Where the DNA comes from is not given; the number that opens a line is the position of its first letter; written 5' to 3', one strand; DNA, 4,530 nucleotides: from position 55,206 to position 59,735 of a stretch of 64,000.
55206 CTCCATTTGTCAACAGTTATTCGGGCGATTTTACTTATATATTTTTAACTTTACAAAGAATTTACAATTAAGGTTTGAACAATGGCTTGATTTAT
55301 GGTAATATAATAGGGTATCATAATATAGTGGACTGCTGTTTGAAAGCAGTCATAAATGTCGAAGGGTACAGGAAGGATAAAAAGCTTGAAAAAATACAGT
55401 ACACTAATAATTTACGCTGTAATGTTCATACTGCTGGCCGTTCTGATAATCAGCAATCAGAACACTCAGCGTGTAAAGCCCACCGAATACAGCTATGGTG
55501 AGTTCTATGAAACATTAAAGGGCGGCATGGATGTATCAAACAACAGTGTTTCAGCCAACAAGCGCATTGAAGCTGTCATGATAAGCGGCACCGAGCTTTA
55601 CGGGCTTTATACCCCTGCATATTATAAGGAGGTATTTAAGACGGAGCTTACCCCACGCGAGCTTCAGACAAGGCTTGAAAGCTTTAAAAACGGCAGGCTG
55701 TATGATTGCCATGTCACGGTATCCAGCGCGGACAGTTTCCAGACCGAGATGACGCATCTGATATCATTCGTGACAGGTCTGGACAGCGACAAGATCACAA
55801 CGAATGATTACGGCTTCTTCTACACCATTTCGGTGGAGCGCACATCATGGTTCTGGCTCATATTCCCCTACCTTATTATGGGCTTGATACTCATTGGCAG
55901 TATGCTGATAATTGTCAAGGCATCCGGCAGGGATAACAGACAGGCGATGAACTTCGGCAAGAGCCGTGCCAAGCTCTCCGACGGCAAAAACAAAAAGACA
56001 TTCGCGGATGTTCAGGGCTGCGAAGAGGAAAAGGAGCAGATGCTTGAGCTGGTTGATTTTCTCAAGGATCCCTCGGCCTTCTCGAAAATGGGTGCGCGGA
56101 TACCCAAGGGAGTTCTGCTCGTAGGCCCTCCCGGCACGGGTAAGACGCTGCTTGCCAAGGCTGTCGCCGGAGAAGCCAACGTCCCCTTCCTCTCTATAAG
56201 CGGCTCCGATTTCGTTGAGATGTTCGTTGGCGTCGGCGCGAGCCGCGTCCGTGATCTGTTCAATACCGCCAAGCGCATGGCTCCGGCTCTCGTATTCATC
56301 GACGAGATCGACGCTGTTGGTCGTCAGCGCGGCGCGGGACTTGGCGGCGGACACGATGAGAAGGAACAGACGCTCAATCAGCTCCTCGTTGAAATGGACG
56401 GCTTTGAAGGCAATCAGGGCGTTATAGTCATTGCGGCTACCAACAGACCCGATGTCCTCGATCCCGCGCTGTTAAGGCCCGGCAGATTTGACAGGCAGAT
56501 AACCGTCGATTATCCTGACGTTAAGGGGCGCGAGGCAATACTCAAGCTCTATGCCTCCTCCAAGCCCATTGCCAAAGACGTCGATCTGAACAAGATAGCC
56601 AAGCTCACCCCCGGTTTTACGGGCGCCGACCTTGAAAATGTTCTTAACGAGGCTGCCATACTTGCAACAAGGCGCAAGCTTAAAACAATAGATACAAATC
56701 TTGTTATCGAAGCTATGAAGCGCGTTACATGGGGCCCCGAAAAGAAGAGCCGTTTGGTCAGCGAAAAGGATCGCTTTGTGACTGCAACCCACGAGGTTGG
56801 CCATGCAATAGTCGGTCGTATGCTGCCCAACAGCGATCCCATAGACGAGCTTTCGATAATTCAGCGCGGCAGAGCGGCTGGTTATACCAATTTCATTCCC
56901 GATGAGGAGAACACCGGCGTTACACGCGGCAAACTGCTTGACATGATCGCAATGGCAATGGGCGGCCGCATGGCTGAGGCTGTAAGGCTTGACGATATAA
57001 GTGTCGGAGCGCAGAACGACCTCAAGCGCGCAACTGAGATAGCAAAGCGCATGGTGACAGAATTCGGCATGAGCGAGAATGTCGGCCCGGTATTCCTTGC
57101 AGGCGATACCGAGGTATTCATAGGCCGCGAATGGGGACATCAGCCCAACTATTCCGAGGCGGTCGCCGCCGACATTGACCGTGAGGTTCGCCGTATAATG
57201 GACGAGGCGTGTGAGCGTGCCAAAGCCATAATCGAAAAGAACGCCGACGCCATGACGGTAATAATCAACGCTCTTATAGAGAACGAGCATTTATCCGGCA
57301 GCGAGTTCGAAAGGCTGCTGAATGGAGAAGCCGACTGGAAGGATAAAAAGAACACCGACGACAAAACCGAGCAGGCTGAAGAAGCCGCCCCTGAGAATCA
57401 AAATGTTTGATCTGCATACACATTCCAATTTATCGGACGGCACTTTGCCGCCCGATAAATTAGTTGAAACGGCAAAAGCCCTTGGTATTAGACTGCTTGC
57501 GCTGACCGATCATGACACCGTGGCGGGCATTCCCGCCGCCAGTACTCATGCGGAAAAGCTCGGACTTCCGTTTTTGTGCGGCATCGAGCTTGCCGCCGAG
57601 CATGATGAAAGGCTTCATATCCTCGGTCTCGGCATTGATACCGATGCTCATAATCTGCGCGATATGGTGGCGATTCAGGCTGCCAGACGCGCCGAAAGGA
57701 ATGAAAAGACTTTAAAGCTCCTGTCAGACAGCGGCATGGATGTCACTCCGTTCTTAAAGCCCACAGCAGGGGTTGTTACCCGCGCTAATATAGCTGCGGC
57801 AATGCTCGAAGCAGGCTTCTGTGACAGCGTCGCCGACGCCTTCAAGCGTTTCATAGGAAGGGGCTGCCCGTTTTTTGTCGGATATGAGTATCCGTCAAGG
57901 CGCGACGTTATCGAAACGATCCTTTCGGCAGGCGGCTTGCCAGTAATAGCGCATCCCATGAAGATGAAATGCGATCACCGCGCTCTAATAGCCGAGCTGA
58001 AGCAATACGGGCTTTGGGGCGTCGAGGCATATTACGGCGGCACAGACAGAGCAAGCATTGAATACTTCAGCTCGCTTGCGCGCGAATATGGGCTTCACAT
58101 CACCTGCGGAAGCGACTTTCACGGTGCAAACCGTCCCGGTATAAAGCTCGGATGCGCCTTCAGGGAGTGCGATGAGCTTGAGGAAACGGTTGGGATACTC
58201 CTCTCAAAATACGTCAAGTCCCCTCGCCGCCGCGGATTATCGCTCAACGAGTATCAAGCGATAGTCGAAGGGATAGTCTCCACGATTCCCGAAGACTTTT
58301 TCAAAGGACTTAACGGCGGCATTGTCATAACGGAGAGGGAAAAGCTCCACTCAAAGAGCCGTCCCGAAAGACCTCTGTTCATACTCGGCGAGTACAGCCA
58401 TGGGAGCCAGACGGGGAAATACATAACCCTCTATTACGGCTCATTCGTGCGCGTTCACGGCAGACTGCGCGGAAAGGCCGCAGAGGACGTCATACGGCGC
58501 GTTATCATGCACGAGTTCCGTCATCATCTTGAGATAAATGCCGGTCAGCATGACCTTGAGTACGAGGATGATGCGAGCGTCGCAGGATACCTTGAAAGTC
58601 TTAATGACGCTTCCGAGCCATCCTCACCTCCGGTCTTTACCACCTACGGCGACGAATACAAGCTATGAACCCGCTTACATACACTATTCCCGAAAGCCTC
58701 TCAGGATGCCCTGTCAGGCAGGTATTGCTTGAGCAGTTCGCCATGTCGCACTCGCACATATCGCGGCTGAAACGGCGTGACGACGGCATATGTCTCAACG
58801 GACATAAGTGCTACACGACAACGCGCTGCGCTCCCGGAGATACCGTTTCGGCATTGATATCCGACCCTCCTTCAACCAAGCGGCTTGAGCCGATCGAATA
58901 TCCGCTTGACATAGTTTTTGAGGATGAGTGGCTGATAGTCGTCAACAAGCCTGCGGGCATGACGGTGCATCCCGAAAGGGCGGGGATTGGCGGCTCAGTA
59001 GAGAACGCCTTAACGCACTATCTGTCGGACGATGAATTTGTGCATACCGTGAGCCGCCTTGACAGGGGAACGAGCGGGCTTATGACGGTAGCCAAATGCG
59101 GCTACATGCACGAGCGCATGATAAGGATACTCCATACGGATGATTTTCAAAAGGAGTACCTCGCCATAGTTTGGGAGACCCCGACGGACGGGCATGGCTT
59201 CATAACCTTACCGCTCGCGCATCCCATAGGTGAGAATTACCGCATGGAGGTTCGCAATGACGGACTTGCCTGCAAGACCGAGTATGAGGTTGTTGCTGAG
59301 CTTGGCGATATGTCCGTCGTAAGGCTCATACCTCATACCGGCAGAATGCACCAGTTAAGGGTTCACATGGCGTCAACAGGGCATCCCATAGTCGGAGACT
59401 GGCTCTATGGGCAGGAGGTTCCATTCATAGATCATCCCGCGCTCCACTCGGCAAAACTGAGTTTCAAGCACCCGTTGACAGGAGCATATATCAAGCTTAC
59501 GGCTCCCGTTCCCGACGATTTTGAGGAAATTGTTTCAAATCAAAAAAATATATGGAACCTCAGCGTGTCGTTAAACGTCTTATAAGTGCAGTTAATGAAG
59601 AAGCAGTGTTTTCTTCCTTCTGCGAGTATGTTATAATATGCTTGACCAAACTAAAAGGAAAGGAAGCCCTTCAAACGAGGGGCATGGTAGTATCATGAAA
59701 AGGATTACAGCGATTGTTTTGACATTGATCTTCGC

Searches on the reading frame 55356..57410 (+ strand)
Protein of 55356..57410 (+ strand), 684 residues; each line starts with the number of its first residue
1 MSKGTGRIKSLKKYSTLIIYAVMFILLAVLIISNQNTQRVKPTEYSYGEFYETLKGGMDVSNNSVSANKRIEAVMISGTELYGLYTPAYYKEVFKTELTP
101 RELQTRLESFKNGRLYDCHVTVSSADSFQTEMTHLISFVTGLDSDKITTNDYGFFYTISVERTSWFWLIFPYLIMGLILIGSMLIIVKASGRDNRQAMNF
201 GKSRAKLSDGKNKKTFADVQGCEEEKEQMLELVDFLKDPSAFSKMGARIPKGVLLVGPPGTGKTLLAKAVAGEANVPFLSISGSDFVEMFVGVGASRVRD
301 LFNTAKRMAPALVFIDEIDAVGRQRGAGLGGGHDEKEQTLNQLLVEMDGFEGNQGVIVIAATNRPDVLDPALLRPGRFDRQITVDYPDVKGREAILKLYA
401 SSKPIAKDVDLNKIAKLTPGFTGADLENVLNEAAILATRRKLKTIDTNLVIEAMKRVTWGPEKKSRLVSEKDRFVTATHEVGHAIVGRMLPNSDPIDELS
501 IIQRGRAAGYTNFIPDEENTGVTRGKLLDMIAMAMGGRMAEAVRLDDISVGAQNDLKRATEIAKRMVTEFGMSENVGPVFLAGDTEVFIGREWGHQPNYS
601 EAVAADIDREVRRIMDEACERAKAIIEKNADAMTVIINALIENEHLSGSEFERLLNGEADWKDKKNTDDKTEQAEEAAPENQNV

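Call 18: search_protein_families(library=pfam, proteins=[window:55356-57410:+], max_evalue=0.001)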
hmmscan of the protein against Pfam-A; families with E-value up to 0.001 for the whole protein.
window:55356-57410:+ (684 aa): 8 families
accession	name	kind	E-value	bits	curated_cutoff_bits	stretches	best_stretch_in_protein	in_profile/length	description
PF01434.24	Peptidase_M41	-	2.3e-60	204.2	29.9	1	467-654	2-191/191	Peptidase family M41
PF00004.35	AAA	-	1.4e-46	158.6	21.2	1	253-385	1-130/131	ATPase family associated with various cellular activities (AAA)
PF17862.7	AAA_lid_3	-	1.1e-14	54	27.2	1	408-447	1-40/45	AAA+ lid domain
PF07728.20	AAA_5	-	2.4e-05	24.8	22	1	252-373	1-136/139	AAA domain (dynein-related subfamily)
PF06068.19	TIP49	-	7.2e-05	22.5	23.8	1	251-286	51-88/347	TIP49 P-loop domain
PF05496.18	RuvB_N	-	0.00029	21.1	27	1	251-320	34-95/159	Holliday junction DNA helicase RuvB P-loop domain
PF13191.12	AAA_16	-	0.00052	21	32.6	0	242-286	16-63/167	AAA ATPase domain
PF13401.12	AAA_22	-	0.00073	20.3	27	0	253-278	8-36/130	AAA domain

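Call 37: list_cluster_members(proteins=[window:55356-57410:+, window:52570-54819:-, window:13462-14679:-, window:10821-12569:-])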
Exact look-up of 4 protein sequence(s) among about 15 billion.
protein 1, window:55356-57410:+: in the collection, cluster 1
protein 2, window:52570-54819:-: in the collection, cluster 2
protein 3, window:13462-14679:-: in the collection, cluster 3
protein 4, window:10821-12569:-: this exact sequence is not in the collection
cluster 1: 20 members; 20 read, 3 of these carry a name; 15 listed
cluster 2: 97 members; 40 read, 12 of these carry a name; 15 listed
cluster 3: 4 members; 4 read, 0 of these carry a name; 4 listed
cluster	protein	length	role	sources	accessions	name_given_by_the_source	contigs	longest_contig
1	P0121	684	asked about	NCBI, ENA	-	-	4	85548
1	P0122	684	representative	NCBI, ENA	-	-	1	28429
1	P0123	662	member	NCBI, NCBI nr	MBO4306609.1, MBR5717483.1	MAG: ATP-dependent zinc metalloprotease FtsH [Clostridia bacterium] | ATP-dependent zinc metalloprotease FtsH [Clostridia bacterium]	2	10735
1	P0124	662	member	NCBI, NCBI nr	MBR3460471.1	MAG: ATP-dependent zinc metalloprotease FtsH [Clostridia bacterium] | ATP-dependent zinc metalloprotease FtsH [Clostridia bacterium]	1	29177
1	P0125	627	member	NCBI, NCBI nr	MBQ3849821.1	MAG: ATP-dependent zinc metalloprotease FtsH [Clostridia bacterium] | ATP-dependent zinc metalloprotease FtsH [Clostridia bacterium]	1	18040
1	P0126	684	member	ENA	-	-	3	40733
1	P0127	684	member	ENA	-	-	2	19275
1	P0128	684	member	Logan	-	-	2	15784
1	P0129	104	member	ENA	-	-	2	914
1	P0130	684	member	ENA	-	-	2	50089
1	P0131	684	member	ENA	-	-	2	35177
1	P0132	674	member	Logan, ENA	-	-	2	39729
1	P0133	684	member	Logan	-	-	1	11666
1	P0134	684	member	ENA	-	-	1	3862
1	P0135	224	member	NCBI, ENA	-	-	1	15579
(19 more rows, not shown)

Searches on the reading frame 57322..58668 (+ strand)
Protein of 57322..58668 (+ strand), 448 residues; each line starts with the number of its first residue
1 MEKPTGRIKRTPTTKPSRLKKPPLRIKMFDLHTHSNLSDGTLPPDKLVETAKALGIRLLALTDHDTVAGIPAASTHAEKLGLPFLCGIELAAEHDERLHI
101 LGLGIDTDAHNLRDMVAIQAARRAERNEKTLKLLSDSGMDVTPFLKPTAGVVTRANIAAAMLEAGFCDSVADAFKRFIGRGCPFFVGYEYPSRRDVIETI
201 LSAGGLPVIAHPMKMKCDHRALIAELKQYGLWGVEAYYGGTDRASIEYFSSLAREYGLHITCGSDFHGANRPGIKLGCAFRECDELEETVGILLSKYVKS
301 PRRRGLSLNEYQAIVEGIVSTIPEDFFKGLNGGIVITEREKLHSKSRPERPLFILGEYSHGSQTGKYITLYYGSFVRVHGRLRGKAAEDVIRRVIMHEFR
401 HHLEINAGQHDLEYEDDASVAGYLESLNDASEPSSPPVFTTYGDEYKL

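Call 18: search_protein_families(library=pfam, proteins=[window:57322-58668:+], max_evalue=0.001)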
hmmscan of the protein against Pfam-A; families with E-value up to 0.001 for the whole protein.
window:57322-58668:+ (448 aa): 2 families
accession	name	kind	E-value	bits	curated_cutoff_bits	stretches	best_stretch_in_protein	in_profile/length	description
PF02811.25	PHP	-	3.1e-14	54.1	26.4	1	30-101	1-76/164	PHP domain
PF06262.17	Zincin_1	-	0.00073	19.9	22.4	0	361-405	45-87/97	Zincin-like metallopeptidase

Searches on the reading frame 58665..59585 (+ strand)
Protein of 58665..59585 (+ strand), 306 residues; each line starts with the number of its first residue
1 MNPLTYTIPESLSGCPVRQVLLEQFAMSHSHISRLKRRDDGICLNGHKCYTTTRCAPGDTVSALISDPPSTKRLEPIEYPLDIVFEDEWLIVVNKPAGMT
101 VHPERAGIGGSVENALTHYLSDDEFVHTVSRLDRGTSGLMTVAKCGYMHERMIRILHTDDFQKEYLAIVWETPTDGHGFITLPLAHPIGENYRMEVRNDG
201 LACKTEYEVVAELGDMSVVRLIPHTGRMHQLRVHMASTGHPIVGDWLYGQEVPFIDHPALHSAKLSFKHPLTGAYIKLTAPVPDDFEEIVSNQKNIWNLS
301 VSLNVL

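Call 56: search_protein_families(library=pfam, proteins=[window:58665-59585:+], max_evalue=0.001)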
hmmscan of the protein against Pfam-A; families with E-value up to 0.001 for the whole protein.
window:58665-59585:+ (306 aa): 1 family
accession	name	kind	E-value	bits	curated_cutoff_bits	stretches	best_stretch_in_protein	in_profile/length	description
PF00849.27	PseudoU_synth_2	-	2.2e-25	90.1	26.8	1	90-237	2-152/152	RNA pseudouridylate synthase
